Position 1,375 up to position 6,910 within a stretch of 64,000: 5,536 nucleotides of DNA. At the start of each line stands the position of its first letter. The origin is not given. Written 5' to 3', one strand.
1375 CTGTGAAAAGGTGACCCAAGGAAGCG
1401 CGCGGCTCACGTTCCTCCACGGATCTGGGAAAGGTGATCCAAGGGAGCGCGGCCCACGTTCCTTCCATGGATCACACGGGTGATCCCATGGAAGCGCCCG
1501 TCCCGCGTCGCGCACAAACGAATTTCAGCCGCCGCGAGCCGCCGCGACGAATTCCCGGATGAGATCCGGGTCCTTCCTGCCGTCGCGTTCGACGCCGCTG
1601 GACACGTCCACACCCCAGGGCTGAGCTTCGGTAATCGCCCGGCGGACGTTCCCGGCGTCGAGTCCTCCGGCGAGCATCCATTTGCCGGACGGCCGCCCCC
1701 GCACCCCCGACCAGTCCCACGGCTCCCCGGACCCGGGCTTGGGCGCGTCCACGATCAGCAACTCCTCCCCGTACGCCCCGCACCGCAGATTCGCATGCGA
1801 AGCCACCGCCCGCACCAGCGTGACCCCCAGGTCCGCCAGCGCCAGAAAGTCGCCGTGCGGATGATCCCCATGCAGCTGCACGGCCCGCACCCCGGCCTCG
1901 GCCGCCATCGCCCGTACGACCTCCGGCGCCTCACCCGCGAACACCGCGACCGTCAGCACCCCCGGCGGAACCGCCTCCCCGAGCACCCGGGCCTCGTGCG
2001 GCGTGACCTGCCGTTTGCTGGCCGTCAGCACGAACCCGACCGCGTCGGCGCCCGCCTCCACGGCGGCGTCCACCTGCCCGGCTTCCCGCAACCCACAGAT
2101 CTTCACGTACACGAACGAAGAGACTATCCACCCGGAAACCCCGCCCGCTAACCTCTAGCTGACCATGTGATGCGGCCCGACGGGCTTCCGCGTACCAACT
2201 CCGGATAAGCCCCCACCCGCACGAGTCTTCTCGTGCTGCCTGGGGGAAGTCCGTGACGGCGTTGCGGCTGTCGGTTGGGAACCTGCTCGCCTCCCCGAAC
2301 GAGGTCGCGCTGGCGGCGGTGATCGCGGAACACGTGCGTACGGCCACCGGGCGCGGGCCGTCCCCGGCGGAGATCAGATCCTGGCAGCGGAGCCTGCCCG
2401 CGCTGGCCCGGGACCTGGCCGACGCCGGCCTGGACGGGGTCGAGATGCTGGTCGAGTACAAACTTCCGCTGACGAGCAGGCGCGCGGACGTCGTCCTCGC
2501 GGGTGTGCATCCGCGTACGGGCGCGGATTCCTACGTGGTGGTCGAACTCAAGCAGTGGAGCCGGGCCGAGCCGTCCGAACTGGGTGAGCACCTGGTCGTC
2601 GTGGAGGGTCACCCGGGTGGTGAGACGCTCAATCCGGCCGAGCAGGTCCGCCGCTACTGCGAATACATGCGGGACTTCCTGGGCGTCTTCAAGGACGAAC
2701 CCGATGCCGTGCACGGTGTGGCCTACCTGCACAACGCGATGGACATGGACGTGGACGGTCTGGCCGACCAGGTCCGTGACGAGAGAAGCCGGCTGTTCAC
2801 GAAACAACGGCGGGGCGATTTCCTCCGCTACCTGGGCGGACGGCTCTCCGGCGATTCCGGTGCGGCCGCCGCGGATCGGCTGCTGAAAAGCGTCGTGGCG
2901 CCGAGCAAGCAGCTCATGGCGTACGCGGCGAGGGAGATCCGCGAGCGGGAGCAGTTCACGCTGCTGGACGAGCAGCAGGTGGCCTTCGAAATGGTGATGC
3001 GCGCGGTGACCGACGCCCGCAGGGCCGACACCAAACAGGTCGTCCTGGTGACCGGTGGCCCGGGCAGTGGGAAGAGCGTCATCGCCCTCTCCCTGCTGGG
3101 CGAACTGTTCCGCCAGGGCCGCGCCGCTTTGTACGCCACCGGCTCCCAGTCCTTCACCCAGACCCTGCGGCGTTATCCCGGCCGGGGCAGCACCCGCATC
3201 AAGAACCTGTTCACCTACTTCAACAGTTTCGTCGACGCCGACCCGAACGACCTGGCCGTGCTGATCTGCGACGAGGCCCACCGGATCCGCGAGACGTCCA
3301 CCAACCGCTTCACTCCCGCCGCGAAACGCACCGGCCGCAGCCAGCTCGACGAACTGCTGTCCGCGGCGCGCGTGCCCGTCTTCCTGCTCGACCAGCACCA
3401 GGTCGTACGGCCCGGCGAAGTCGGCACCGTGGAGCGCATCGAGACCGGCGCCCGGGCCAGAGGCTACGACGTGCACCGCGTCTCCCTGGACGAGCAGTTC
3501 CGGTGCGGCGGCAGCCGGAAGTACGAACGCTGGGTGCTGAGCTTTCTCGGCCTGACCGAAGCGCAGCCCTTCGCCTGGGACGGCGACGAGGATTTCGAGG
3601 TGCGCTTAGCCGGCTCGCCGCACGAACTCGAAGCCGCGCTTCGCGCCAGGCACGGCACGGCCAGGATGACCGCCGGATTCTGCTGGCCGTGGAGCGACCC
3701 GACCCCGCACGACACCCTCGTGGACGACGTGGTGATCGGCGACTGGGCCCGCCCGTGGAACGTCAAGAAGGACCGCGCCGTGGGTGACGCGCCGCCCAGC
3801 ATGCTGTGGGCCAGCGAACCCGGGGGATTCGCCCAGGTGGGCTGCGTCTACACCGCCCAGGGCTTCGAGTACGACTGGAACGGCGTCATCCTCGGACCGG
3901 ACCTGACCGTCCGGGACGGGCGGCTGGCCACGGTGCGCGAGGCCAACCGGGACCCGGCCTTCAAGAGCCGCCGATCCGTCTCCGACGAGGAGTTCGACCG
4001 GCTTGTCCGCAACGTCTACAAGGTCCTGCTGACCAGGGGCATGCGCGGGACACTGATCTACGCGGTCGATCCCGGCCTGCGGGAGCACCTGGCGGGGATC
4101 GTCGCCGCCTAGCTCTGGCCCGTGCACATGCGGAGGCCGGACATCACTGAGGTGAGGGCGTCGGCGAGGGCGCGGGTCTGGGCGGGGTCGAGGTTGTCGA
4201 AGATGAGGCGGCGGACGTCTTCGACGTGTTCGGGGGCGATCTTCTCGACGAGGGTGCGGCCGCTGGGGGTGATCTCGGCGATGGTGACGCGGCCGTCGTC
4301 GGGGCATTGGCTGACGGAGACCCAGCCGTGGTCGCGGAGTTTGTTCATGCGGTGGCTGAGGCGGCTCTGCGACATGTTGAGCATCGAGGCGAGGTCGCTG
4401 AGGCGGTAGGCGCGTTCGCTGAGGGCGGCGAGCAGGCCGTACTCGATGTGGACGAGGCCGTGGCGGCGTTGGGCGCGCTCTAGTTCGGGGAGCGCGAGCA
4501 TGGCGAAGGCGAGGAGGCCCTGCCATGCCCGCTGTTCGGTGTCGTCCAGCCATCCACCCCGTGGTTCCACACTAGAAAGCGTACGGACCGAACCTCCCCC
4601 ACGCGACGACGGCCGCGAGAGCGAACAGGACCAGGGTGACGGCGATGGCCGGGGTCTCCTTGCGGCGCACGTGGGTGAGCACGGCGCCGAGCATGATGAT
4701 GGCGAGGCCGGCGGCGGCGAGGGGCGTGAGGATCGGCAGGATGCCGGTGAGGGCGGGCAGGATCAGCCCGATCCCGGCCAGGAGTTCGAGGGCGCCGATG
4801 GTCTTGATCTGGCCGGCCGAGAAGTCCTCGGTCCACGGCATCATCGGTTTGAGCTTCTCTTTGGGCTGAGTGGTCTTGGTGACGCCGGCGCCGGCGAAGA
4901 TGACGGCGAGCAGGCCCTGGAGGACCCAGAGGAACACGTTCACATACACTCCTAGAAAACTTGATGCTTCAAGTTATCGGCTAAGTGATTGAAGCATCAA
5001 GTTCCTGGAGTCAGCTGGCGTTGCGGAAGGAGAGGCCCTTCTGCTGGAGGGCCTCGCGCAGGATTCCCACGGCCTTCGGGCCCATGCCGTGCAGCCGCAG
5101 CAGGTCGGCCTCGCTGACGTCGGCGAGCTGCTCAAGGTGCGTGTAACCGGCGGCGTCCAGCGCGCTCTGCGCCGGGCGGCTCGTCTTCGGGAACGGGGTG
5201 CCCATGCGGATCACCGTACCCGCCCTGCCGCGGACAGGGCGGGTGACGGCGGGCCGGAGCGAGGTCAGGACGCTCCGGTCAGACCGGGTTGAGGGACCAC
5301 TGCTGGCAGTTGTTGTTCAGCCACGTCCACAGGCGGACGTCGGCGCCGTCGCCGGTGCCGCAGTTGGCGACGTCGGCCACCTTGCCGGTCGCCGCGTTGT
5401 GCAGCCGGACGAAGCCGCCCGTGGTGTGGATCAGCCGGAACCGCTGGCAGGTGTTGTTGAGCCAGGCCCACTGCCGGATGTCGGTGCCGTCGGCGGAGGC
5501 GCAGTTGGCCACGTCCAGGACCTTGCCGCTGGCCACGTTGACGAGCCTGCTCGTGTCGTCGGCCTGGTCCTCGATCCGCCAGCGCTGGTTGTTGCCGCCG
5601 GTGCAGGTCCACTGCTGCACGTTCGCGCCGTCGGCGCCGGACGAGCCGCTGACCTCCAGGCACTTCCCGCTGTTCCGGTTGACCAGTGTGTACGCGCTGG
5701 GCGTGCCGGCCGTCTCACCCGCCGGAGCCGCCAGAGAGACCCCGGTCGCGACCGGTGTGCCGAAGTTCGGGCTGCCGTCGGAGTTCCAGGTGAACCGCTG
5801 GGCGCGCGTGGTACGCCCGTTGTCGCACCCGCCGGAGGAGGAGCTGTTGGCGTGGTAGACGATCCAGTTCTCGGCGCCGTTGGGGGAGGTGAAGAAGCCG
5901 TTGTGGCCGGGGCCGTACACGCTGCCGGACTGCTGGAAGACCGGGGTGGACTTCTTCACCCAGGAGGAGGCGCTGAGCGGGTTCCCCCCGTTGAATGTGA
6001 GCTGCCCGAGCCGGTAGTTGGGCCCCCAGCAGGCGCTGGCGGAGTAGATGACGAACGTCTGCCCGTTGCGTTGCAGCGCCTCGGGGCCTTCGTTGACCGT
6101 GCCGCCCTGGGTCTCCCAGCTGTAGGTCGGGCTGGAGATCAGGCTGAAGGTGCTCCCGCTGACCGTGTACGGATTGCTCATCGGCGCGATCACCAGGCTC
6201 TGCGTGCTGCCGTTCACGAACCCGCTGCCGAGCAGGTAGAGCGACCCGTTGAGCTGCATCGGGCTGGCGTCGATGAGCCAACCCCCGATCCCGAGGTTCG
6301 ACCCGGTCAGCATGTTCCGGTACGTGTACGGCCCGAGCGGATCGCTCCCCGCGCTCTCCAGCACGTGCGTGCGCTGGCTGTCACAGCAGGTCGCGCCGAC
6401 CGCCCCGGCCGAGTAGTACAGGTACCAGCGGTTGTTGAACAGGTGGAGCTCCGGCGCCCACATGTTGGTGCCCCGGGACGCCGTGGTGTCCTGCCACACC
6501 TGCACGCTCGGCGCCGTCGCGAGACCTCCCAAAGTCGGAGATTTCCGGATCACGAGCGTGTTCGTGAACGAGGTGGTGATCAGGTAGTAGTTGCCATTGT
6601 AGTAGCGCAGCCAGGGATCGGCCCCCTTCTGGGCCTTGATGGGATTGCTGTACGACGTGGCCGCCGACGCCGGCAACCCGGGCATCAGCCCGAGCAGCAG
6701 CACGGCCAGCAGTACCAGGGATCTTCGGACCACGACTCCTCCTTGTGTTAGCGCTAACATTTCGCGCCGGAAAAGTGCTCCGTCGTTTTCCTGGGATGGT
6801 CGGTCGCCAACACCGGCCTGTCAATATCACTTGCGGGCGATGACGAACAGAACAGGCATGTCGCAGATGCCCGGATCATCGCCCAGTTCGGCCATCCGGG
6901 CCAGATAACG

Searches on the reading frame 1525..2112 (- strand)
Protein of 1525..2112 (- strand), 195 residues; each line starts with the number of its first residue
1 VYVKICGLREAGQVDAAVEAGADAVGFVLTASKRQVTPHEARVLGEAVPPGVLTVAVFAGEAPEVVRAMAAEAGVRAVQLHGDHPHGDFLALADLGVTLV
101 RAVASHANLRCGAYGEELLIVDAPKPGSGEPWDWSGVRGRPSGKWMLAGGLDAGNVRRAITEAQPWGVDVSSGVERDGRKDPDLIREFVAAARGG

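Call 52: search_protein_families(library=pfam, proteins=[window:1525-2112:-], max_evalue=0.001)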
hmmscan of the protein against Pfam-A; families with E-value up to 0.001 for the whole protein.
window:1525-2112:- (195 aa): 1 family
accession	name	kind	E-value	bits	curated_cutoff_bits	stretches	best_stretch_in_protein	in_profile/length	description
PF00697.28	PRAI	-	5.1e-38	131.2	22.7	1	3-190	1-192/193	N-(5'phosphoribosyl)anthranilate (PRA) isomerase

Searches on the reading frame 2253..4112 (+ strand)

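Call 52: search_protein_families(library=pfam, proteins=[window:2253-4112:+], max_evalue=0.001)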
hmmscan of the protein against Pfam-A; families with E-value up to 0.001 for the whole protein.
window:2253-4112:+ (619 aa): 7 families
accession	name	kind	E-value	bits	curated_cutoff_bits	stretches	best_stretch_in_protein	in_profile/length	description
PF09848.15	SLFN-g3_helicase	-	6.6e-85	285.9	24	1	261-606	1-354/354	Schlafen group 3, DNA/RNA helicase domain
PF13191.12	AAA_16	-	3.3e-07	31.4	32.6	1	249-352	13-151/167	AAA ATPase domain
PF13401.12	AAA_22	-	3.8e-06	27.7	27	1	259-352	3-103/130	AAA domain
PF13604.12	AAA_30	-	4e-05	23.9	27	1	258-361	15-116/191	AAA domain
PF00004.35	AAA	-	8.3e-05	23.5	21.2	1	264-365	1-85/131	ATPase family associated with various cellular activities (AAA)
PF20720.3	nSTAND3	-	0.00012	22.3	27.2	1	258-303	14-59/155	Novel STAND NTPase 3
PF04851.21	ResIII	-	0.00039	20.8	22.5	0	235-290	2-52/164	Type III restriction enzyme, res subunit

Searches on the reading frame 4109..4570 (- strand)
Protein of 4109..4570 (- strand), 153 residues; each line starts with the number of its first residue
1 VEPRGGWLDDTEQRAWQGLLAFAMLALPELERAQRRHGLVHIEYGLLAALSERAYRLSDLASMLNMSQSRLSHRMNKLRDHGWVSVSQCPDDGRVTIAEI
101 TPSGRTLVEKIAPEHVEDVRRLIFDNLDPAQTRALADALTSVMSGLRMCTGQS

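Call 52: search_protein_families(library=pfam, proteins=[window:4109-4570:-], max_evalue=0.001)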
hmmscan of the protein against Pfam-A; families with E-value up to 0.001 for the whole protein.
window:4109-4570:- (153 aa): 8 families
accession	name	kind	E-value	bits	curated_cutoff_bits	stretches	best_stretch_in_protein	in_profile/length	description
PF01047.28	MarR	-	2.3e-07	31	24.6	1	55-95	18-58/59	MarR family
PF01022.26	HTH_5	-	4.3e-07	30.1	22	1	46-85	7-46/47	Bacterial regulatory protein, arsR family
PF12802.13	MarR_2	-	7.7e-07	29.6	27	1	38-94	2-60/61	MarR family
PF13601.12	HTH_34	-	2.2e-06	28.2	27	1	52-110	12-71/80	Winged helix DNA-binding domain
PF13463.12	HTH_27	-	2.9e-05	24.7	22.2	1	52-104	16-68/68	Winged helix DNA-binding domain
PF25213.1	HVO_A0261_N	-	5.7e-05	23.4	35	1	45-111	15-74/86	HVO_A0261 N-terminal domain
PF13545.12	HTH_Crp_2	-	0.00031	21.1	27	1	58-86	26-54/70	Crp-like helix-turn-helix domain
PF13412.12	HTH_24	-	0.00047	20.1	21.9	0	58-84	21-47/48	Winged helix-turn-helix DNA-binding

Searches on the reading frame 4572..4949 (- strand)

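Call 52: search_protein_families(library=pfam, proteins=[window:4572-4949:-], max_evalue=0.001)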
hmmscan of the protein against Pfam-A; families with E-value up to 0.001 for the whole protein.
window:4572-4949:- (125 aa): 3 families
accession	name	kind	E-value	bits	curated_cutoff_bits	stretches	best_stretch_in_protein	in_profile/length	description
PF13564.11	DoxX_2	-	6.9e-28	97.3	26.3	1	9-114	1-102/103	DoxX-like family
PF07291.16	MauE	-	0.00071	20.3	27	0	4-121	2-94/128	Methylamine utilisation protein MauE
PF07681.17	DoxX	-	0.00083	20.4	23.6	1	13-92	8-82/85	DoxX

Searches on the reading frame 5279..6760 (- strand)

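Call 10: search_protein_families(library=pfam, proteins=[window:5279-6760:-], max_evalue=0.01)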
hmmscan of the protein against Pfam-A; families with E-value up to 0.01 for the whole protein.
window:5279-6760:- (493 aa): 3 families
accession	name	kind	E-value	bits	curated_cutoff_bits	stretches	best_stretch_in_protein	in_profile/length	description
PF04616.20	Glyco_hydro_43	-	1.4e-62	212.2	32.2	1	37-331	1-288/288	Glycosyl hydrolases family 43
PF14200.12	RicinB_lectin_2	-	1e-37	129.1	25.6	2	354-431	12-89/89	Ricin-type beta-trefoil lectin domain-like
PF00652.28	Ricin_B_lectin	-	8.9e-18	65.1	29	1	357-488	3-126/126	Ricin-type beta-trefoil lectin domain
